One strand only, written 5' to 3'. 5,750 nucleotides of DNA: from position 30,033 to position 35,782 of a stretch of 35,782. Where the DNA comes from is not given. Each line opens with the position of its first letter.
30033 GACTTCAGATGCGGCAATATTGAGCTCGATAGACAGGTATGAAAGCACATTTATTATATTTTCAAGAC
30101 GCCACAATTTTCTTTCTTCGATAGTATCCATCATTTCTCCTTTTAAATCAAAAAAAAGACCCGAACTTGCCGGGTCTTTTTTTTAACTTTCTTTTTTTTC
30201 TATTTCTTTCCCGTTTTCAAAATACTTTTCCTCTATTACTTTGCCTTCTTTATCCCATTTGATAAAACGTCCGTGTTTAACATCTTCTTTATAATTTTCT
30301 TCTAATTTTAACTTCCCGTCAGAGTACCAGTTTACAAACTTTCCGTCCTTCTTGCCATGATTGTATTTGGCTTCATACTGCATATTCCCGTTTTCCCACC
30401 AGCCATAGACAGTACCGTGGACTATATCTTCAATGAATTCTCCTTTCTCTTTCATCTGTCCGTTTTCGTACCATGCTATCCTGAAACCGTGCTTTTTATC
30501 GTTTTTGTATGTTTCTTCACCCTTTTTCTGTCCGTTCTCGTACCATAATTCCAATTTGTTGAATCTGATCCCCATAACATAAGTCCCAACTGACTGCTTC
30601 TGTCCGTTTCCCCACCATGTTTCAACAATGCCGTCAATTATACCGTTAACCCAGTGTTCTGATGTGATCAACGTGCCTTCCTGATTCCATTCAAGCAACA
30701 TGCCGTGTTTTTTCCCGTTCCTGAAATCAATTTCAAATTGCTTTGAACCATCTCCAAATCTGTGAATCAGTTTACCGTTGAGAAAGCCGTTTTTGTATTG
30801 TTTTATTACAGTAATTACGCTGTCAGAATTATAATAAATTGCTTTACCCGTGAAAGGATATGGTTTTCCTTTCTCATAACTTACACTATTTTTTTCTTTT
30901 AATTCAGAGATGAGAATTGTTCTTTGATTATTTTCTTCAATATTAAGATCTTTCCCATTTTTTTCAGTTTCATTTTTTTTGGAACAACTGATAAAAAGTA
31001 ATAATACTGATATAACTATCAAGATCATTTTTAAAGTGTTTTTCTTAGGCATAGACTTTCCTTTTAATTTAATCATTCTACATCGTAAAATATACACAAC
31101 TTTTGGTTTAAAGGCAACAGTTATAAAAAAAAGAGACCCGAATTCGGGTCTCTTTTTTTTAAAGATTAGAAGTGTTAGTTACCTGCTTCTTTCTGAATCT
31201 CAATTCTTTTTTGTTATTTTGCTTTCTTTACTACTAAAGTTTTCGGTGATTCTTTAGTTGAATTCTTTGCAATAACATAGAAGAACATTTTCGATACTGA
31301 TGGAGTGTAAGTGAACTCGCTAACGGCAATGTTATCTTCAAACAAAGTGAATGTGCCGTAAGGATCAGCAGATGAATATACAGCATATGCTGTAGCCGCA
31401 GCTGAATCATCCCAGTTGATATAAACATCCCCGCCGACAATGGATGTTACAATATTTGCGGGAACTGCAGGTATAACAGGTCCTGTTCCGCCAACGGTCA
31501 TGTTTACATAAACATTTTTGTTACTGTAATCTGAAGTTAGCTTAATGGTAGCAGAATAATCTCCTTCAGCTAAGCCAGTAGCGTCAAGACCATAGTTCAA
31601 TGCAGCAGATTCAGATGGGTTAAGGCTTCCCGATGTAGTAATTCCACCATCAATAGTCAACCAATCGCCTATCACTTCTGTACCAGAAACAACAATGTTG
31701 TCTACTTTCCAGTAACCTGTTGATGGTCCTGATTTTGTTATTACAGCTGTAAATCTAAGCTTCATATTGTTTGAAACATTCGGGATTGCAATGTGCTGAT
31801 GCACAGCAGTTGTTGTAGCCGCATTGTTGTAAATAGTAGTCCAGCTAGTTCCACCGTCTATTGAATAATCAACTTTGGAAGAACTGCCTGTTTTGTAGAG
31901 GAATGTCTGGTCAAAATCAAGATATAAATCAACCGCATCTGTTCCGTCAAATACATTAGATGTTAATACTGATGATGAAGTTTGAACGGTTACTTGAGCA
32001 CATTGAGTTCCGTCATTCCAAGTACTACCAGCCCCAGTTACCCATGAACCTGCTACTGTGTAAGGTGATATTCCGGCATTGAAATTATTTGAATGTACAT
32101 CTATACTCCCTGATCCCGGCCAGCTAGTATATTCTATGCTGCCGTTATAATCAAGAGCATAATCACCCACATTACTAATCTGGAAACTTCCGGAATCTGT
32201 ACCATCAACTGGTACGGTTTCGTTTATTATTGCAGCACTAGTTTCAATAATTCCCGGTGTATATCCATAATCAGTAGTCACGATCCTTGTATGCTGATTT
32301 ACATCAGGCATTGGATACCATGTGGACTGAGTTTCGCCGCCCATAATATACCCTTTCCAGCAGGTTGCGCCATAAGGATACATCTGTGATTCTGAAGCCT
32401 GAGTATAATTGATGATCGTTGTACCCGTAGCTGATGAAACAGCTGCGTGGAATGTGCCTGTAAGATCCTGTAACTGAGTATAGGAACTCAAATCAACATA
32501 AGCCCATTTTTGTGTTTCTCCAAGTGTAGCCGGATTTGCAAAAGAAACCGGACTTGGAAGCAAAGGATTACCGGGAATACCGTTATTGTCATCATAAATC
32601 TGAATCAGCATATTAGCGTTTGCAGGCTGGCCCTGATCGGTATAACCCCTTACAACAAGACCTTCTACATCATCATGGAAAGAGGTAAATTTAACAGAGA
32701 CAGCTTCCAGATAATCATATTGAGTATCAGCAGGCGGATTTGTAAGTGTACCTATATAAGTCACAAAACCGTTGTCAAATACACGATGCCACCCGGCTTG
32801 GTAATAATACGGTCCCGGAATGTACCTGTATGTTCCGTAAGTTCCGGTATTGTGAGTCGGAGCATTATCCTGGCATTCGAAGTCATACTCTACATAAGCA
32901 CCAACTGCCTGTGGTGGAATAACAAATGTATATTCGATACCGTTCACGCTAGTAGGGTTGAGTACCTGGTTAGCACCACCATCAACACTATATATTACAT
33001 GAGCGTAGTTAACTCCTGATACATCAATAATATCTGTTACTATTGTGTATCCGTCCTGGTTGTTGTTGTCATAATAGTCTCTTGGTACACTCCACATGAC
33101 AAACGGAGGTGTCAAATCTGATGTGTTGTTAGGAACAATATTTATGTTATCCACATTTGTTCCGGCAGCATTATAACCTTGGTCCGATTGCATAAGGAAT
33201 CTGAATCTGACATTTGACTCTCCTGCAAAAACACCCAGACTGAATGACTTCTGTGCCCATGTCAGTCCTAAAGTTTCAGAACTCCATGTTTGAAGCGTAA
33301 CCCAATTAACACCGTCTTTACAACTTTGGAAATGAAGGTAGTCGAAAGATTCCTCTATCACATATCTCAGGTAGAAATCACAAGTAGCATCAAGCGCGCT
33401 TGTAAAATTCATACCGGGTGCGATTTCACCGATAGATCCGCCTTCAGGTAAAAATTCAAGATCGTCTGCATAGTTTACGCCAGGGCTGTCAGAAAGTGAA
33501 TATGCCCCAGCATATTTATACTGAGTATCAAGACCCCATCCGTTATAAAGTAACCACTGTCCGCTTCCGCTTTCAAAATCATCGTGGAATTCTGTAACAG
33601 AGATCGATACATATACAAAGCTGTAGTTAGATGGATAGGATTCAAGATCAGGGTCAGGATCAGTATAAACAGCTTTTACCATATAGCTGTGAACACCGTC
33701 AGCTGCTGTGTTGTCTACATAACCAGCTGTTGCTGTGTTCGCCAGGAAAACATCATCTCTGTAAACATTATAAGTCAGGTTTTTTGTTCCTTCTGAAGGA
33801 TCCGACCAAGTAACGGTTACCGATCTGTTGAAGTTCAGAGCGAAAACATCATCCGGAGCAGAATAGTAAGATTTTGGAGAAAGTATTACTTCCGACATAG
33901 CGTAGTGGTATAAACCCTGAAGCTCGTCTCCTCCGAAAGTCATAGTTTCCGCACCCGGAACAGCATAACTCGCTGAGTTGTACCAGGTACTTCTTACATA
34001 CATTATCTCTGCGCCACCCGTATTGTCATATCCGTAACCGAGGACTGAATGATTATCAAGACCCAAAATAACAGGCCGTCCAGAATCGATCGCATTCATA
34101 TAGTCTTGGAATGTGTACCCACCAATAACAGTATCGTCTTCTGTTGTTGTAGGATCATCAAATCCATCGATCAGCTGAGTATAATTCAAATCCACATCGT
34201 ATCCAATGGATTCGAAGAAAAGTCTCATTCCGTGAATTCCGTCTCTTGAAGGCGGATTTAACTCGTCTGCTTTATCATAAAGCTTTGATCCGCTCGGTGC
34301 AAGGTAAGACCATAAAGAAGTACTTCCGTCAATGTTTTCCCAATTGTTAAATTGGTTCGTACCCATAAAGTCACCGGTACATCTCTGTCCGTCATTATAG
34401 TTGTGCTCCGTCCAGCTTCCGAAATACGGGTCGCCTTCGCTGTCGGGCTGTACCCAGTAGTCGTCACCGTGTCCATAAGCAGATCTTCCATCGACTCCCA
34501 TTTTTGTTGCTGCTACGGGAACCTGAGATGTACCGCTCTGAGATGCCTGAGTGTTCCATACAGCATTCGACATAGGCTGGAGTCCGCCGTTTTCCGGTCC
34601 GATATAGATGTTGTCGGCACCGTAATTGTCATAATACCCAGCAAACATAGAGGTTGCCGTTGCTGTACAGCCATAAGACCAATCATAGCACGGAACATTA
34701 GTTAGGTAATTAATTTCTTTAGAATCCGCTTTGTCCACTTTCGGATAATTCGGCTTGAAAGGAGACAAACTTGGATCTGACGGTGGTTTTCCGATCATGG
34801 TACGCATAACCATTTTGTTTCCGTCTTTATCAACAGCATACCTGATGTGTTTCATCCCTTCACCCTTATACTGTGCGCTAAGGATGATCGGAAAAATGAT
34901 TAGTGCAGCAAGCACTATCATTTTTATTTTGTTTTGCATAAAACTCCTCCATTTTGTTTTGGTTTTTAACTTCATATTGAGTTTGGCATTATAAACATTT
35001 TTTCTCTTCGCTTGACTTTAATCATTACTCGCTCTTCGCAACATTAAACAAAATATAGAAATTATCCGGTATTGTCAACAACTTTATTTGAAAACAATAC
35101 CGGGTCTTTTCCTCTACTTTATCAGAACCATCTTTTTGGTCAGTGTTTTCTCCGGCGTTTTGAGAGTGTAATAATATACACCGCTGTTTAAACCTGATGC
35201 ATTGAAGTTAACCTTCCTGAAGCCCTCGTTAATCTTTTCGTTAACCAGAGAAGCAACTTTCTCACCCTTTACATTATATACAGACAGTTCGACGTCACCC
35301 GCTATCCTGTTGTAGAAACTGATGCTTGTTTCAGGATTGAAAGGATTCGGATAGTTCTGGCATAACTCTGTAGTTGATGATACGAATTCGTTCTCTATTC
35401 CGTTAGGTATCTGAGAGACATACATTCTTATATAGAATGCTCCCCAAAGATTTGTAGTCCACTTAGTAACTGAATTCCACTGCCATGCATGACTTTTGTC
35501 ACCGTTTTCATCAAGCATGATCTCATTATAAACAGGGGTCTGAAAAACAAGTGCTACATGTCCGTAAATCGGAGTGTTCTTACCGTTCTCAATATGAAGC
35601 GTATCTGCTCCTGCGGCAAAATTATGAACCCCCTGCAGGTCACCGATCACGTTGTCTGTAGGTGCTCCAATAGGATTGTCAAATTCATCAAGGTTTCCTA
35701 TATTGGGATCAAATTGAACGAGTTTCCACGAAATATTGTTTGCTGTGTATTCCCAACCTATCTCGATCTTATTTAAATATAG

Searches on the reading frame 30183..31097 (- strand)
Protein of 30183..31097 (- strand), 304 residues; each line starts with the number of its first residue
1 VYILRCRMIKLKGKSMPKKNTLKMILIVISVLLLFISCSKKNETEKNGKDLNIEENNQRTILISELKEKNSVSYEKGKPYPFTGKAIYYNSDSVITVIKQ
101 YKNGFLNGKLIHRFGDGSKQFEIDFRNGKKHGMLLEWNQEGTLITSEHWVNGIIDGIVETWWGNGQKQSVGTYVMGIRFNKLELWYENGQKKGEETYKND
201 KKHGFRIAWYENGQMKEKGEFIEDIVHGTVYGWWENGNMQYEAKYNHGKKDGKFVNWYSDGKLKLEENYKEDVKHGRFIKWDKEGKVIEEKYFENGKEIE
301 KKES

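Call 53: search_protein_families(library=pfam, proteins=[window:30183-31097:-], max_evalue=0.00001)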
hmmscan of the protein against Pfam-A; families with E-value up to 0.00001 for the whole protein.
window:30183-31097:- (304 aa): 1 family
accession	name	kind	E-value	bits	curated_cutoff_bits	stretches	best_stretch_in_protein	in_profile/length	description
PF07661.19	MORN_2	-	5.1e-16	57.3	29.6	0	250-270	1-21/22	MORN repeat variant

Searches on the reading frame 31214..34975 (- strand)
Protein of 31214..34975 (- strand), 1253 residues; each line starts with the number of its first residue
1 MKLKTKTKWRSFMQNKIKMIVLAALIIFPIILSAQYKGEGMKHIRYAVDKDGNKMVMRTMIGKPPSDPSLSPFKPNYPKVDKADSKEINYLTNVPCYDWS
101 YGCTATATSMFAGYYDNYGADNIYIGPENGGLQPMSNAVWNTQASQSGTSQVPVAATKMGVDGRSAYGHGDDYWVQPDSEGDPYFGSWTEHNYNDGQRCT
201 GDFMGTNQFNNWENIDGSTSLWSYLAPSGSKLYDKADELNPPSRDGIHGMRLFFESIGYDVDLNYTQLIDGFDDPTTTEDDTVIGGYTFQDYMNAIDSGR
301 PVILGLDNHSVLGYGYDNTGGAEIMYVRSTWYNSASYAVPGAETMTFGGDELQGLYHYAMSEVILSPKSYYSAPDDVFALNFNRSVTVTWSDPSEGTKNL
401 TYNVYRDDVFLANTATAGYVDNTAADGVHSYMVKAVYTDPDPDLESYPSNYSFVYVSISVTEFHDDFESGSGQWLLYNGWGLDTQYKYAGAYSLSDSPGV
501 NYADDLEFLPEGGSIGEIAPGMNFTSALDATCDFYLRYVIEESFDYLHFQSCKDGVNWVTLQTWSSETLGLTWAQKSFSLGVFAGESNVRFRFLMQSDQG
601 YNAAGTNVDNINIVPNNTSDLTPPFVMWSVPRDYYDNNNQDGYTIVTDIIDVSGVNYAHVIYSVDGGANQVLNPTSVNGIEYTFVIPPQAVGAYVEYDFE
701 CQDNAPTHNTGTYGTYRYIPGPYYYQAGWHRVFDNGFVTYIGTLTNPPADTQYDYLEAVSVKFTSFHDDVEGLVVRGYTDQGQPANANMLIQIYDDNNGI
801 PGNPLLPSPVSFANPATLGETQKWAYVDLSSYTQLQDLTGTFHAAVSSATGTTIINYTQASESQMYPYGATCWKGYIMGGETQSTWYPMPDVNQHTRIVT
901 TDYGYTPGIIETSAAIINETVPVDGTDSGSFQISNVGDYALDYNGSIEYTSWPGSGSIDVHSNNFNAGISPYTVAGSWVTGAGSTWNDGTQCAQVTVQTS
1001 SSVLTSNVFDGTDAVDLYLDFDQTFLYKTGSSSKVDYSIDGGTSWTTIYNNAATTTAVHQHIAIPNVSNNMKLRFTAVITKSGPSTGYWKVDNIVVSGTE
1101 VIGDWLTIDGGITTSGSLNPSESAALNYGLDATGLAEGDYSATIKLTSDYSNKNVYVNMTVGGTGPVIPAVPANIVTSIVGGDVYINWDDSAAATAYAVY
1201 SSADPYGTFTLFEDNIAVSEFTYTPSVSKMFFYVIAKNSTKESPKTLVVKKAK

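Call 53: search_protein_families(library=pfam, proteins=[window:31214-34975:-], max_evalue=0.00001)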
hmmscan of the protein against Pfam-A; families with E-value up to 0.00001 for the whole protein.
window:31214-34975:- (1253 aa): 1 family
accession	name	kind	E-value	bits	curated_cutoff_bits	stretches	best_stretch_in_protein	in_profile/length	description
PF21471.3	Reelin_subrepeat-B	-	2e-07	31.2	27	0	1032-1096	59-126/127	Reelin subrepeat B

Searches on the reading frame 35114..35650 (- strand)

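Call 53: search_protein_families(library=pfam, proteins=[window:35114-35650:-], max_evalue=0.00001)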
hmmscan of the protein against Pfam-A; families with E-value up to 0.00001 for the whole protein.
window:35114-35650:- (178 aa): 1 family
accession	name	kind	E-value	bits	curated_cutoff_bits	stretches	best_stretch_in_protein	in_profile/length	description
PF18962.6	Por_Secre_tail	-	5.7e-12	46.2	27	1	100-175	2-74/75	Secretion system C-terminal sorting domain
